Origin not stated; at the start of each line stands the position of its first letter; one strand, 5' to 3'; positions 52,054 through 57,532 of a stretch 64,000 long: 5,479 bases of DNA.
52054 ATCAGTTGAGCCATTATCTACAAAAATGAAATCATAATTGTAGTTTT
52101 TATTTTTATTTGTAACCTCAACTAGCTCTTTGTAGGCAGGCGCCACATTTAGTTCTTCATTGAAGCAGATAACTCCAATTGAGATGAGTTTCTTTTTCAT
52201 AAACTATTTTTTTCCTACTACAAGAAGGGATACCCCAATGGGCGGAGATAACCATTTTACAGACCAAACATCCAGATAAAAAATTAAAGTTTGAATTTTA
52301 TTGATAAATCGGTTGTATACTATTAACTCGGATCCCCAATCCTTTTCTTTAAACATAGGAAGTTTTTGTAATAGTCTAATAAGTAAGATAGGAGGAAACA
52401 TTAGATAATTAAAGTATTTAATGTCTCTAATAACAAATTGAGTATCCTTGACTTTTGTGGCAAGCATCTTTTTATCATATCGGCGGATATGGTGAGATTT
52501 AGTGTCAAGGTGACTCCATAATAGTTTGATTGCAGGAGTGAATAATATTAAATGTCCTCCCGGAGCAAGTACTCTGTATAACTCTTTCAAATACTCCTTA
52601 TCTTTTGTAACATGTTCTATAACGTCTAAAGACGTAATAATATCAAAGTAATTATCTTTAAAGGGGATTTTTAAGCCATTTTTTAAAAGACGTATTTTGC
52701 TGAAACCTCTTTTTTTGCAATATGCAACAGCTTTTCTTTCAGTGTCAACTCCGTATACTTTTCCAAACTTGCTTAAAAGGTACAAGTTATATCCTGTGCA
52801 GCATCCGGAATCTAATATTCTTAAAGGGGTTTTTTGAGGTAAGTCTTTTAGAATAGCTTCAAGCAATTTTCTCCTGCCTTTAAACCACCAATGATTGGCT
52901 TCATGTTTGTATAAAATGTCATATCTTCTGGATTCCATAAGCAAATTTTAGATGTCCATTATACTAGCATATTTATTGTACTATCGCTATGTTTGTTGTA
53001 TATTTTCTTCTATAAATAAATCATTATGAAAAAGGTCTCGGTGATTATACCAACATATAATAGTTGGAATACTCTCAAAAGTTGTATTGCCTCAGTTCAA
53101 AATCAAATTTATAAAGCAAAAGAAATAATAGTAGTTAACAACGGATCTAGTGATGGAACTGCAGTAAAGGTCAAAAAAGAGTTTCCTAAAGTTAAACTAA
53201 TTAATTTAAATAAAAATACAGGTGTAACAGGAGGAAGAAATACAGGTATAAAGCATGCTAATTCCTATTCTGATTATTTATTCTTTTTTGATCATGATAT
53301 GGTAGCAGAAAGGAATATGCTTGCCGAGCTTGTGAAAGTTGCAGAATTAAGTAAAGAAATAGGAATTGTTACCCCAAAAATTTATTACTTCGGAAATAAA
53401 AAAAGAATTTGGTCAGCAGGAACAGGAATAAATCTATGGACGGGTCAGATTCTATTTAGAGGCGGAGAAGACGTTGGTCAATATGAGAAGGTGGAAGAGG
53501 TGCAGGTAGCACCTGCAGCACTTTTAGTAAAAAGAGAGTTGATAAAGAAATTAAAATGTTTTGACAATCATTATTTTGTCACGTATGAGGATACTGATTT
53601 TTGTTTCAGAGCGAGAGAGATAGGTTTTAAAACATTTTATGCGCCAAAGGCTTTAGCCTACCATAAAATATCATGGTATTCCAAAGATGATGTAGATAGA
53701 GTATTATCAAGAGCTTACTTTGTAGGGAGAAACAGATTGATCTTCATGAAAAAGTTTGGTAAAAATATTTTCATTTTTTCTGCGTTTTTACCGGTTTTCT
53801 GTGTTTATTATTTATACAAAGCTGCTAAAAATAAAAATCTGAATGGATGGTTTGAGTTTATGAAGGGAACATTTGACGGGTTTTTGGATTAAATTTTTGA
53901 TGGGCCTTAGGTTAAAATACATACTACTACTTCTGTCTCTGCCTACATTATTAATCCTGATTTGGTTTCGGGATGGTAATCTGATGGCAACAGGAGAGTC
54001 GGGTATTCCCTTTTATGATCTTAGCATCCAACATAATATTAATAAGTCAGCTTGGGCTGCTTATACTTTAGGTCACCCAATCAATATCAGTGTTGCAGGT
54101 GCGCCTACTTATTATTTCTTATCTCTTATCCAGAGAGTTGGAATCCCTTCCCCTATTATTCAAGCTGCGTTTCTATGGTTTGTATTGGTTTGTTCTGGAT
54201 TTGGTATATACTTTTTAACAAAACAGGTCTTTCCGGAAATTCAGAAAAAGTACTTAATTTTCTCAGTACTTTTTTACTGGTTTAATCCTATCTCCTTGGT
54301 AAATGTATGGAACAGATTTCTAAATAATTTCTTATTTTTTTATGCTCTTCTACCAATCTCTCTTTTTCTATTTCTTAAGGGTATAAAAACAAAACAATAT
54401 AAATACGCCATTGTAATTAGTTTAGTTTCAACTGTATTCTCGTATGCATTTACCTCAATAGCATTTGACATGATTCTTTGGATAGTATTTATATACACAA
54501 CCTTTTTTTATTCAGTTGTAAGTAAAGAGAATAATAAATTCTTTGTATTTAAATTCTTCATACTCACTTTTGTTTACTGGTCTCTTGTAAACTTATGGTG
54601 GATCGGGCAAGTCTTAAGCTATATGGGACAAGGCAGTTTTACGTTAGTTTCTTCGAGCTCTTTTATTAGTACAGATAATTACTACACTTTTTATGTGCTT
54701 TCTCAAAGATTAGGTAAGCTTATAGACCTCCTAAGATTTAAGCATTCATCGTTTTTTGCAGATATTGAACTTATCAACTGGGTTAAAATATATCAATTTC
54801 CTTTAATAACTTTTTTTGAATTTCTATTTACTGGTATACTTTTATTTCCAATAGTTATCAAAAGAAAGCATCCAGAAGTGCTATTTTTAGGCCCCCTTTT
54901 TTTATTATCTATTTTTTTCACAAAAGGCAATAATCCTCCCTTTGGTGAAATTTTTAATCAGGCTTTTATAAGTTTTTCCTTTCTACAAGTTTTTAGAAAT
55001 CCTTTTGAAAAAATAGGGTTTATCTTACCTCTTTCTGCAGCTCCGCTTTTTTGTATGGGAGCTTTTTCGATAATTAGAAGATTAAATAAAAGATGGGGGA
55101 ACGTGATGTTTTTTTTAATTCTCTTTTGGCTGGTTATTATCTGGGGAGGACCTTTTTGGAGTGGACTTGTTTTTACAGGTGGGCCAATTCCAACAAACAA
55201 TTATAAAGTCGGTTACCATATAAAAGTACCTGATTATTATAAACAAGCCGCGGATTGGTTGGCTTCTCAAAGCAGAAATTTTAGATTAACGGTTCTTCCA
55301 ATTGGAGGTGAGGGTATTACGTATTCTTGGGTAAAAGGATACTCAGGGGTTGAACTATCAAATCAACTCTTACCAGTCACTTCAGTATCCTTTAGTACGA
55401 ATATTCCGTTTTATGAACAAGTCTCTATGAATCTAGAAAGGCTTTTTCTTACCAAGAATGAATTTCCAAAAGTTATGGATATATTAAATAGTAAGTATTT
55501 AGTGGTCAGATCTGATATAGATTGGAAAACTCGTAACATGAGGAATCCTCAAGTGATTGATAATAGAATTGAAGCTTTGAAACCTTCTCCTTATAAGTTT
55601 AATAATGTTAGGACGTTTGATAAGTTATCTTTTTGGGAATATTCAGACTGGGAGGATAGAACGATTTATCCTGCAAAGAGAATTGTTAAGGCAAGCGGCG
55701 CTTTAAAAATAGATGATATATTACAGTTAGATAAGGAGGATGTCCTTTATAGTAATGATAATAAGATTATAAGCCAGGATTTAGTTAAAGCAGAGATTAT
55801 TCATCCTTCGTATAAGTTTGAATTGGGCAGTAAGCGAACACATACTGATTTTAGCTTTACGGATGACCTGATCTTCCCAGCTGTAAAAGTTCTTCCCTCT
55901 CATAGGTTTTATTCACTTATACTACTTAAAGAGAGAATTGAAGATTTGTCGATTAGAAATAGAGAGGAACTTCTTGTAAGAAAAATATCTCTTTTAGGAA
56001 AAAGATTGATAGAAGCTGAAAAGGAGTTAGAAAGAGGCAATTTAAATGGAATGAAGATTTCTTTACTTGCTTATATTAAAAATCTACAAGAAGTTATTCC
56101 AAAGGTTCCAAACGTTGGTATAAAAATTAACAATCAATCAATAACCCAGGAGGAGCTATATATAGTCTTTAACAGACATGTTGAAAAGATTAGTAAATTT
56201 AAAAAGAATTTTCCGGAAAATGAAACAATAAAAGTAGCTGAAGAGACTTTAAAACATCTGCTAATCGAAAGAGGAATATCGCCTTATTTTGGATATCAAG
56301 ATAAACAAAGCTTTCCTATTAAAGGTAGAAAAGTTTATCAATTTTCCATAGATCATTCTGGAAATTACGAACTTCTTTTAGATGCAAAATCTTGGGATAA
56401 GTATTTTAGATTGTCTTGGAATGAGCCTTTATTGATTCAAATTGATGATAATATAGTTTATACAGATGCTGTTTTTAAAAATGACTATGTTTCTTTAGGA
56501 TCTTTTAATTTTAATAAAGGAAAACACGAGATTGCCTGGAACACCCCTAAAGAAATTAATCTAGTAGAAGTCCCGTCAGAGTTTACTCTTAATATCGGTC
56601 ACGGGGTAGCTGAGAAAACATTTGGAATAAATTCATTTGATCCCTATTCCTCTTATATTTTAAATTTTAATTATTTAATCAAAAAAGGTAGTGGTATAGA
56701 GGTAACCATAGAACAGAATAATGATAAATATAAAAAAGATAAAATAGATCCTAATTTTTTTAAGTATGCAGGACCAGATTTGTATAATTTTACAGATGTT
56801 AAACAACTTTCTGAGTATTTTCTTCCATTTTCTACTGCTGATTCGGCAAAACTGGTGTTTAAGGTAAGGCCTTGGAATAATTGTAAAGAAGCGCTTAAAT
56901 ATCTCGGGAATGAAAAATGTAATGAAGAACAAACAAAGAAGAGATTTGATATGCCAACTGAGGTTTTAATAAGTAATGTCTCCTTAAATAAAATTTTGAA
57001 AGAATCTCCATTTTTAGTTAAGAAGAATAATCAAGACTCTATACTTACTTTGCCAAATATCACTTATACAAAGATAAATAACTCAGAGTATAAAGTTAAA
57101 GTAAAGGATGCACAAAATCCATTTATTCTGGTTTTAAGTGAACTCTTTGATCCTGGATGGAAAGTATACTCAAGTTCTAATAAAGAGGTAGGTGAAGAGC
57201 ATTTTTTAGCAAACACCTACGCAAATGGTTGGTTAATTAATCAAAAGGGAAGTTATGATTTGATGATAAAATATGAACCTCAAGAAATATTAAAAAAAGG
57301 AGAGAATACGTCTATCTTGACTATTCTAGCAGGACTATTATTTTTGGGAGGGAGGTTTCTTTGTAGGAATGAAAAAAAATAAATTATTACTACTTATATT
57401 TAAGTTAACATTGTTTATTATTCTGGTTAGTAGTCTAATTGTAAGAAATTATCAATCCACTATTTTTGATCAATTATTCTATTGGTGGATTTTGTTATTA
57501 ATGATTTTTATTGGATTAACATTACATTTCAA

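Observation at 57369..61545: Previously unannotated family of small TM proteins genetically welded to large GT-C genes (four copies: 16389, 57369, 61204, 63069)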

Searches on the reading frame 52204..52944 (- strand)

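Call 29: search_protein_families(library=pfam, proteins=[window:52204-52944:-], max_evalue=0.01)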
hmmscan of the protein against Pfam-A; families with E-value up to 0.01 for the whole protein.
window:52204-52944:- (246 aa): 12 families
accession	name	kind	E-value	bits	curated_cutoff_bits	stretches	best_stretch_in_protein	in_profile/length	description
PF08241.18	Methyltransf_11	-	1.5e-21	77.2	21.2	1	44-134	1-95/95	Methyltransferase domain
PF13649.12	Methyltransf_25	-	1.2e-15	58.4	27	1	43-130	1-97/97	Methyltransferase domain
PF13489.12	Methyltransf_23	-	3.4e-14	53.4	27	1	24-172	5-161/164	Methyltransferase domain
PF13847.12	Methyltransf_31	-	5.3e-14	52.6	27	1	41-138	5-113/145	Methyltransferase domain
PF01209.24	Ubie_methyltran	-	2.7e-10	40.4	20.1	1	31-178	39-198/233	ubiE/COQ5 methyltransferase family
PF08242.18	Methyltransf_12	-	1e-09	39.4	30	1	44-132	1-98/98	Methyltransferase domain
PF07021.18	MetW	-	2.1e-06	28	21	1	41-125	15-101/193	Methionine biosynthesis protein MetW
PF03141.22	Methyltransf_29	-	6.6e-05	22.1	23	1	39-153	117-230/506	Putative S-adenosyl-L-methionine-dependent methyltransferase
PF20922.3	Anamorsin_N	-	0.00061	20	27.1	1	93-138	45-91/163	Anamorsin, N-terminal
PF08003.17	Methyltransf_9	-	0.0012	18.4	23.8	1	31-139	107-222/315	Protein of unknown function (DUF1698)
PF02353.26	CMAS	-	0.0046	16.7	27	1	32-137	55-167/273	Mycolic acid cyclopropane synthetase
PF05219.18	DREV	-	0.0057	16.2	26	1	26-134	80-186/265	DREV methyltransferase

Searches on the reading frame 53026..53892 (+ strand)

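Call 29: search_protein_families(library=pfam, proteins=[window:53026-53892:+], max_evalue=0.01)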
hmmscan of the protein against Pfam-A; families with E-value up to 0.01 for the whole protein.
window:53026-53892:+ (288 aa): 5 families
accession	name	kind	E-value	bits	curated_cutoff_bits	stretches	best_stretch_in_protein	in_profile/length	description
PF00535.33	Glycos_transf_2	-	1.4e-30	106.9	23.3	1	5-139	1-132/168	Glycosyl transferase family 2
PF13641.12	Glyco_tranf_2_3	-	3.7e-19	70.1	27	1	4-213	3-211/230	Glycosyltransferase like family 2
PF10111.15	Glyco_tranf_2_2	-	6.2e-10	39.5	27.3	1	5-214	1-217/276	Glycosyltransferase like family 2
PF13632.12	Glyco_trans_2_3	-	6.1e-05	23.4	27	1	87-232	4-142/198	Glycosyl transferase family group 2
PF13704.12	Glyco_tranf_2_4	-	0.0011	19.9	27.5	1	12-91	2-81/98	Glycosyl transferase family 2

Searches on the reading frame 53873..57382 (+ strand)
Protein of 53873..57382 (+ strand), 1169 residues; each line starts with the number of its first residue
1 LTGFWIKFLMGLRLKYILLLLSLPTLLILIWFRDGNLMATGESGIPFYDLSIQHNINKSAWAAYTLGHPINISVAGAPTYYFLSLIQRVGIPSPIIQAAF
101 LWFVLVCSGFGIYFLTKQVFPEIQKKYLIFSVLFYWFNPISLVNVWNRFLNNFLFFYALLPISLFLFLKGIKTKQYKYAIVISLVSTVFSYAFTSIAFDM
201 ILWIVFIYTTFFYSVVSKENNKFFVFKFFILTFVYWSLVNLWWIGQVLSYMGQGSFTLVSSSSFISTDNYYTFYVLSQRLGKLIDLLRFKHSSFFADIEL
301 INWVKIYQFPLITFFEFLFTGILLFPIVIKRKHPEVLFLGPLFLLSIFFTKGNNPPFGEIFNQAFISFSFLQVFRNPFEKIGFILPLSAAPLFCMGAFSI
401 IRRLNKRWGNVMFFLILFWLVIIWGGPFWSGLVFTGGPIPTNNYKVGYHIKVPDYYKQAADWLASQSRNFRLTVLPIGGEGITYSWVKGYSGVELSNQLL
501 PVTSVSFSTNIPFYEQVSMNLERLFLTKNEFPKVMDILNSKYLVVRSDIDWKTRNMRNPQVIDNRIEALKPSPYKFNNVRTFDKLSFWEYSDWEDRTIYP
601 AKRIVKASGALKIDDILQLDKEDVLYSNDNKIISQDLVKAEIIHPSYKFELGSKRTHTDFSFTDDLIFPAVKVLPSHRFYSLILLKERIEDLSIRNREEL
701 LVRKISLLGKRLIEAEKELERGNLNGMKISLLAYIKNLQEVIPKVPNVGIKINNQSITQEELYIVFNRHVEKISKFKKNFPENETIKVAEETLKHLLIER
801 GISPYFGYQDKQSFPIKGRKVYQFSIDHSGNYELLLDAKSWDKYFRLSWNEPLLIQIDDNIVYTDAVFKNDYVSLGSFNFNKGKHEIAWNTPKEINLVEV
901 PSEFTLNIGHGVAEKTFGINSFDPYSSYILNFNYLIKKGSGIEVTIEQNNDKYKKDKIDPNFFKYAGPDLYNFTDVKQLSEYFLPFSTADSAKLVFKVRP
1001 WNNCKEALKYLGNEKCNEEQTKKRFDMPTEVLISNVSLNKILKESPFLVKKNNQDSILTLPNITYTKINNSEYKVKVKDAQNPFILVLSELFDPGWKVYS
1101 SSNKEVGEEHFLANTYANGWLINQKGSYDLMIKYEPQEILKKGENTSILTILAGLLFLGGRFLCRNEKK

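Call 5: search_protein_families(library=pfam, proteins=[window:53873-57382:+], max_evalue=0.1)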
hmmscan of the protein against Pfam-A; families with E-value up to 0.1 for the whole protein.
window:53873-57382:+ (1169 aa): 1 family
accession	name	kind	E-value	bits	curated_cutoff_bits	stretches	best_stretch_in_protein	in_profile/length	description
PF11847.13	GT-C_AftD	-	1.2e-05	23.9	26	1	449-568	407-529/661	Alpha-(1->3)-arabinofuranosyltransferase, N-terminal GT-C domain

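Call 14: find_related_loci(query=A2, collection=genome_contigs, flank=10000)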
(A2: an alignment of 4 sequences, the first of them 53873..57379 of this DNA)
Query A2 (1169 aa) in genome_contigs; peptide patterns used: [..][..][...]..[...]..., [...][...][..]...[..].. (x = any residue, [..] = any of these).
145 stretches matched a pattern; 60 encode a relative of the query (tblastn E <= 1e-3); 56 distinct loci.
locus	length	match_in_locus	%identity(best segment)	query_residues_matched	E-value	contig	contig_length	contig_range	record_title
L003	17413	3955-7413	54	17-1168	0e+0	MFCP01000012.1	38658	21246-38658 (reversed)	MAG: Candidatus Daviesbacteria bacterium RIFCSPHIGHO2_01_FULL_40_11 rifcsphigho2_01_scaffold_1601, whole genome shotgun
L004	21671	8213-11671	43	7-1161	0e+0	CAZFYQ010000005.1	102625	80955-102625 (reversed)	MAG TPA_asm: uncultured Gammaproteobacteria bacterium isolate SRP200132_co1_341 genome assembly, contig: NODE_213_length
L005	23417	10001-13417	41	31-1167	0e+0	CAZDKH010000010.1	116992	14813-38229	MAG TPA_asm: uncultured Gammaproteobacteria bacterium isolate SRP231805_co4_168 genome assembly, contig: k141_446705, wh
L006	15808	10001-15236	36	55-1168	0e+0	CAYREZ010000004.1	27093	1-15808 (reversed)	MAG TPA_asm: uncultured Gammaproteobacteria bacterium isolate SRP050083_co1_461 genome assembly, contig: NODE_636_length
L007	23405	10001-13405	44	31-1165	0e+0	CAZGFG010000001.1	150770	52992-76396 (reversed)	MAG TPA_asm: uncultured Gammaproteobacteria bacterium isolate binchicken_co125_1135 genome assembly, contig: NODE_224_le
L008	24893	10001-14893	40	27-1156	3e-148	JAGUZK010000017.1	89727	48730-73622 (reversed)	MAG: Candidatus Woesebacteria bacterium isolate DeMMO6_59 c_000000024226, whole genome shotgun sequence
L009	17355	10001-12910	41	8-1164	2e-147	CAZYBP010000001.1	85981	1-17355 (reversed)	MAG TPA_asm: uncultured Gammaproteobacteria bacterium isolate binchicken_co227_340 genome assembly, contig: NODE_529_len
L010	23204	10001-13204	31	30-1156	6e-135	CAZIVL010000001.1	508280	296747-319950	MAG TPA_asm: uncultured Gammaproteobacteria bacterium isolate SRP342105_co1_60 genome assembly, contig: NODE_6_length_50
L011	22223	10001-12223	39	12-1167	2e-132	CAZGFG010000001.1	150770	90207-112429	MAG TPA_asm: uncultured Gammaproteobacteria bacterium isolate binchicken_co125_1135 genome assembly, contig: NODE_224_le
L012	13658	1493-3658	38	15-1158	2e-130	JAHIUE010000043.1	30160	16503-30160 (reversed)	MAG: Patescibacteria group bacterium isolate MM_PC_MetaG.mb.24 MM_PC_MetaG.mb.24_k141_772473, whole genome shotgun seque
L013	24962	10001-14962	33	18-1140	1e-155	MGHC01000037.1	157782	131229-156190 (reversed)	MAG: Candidatus Woesebacteria bacterium RIFCSPLOWO2_01_FULL_39_10 rifcsplowo2_01_scaffold_970, whole genome shotgun sequ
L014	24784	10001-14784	30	9-1168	3e-115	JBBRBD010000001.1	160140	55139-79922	MAG: Patescibacteria group bacterium isolate Co_metawrap_2327 Cmw_2327_k141_2479982_length_160140_cov_11.9997, whole gen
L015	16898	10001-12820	32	16-1156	1e-109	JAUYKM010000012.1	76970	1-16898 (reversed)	MAG: Candidatus Daviesbacteria bacterium isolate C24_metabat.bin.195_sub C24_k141_349474, whole genome shotgun sequence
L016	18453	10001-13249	31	26-1160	2e-160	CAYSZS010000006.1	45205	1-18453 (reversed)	MAG TPA_asm: uncultured Gammaproteobacteria bacterium isolate SRP050083_co1_18 genome assembly, contig: NODE_230_length_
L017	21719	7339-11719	33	33-1158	9e-100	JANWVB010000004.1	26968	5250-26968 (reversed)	MAG: Patescibacteria group bacterium isolate SKYG105 NODE_4_length_26968_cov_3.190398, whole genome shotgun sequence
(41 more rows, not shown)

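Call 29: search_protein_families(library=pfam, proteins=[L003:7891-10572:+], max_evalue=0.01)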
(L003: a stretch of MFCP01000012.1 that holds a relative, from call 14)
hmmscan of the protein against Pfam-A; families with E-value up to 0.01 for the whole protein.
L003:7891-10572:+ (894 aa): 0 families

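Call 49: search_solved_structures(query=A2, max_evalue=1, show_alignments=1)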
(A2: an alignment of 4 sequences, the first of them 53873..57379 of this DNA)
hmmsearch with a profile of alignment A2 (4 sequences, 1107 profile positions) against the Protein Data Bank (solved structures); distinct sequences matched with E-value up to 1: 4.
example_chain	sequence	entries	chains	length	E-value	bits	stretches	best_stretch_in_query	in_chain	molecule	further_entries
5yq7_L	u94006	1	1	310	0.077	14.4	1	334-414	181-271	Precursor for L subunits of photosynthetic reaction center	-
8hju_L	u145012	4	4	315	0.079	14.3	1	334-414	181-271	Reaction center protein L chain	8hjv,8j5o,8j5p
8iug_L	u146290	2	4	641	0.32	12.4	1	334-414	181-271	Reaction center protein L chain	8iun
1yke_B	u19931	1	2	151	0.92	10.8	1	658-712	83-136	RNA polymerase II holoenzyme component SRB7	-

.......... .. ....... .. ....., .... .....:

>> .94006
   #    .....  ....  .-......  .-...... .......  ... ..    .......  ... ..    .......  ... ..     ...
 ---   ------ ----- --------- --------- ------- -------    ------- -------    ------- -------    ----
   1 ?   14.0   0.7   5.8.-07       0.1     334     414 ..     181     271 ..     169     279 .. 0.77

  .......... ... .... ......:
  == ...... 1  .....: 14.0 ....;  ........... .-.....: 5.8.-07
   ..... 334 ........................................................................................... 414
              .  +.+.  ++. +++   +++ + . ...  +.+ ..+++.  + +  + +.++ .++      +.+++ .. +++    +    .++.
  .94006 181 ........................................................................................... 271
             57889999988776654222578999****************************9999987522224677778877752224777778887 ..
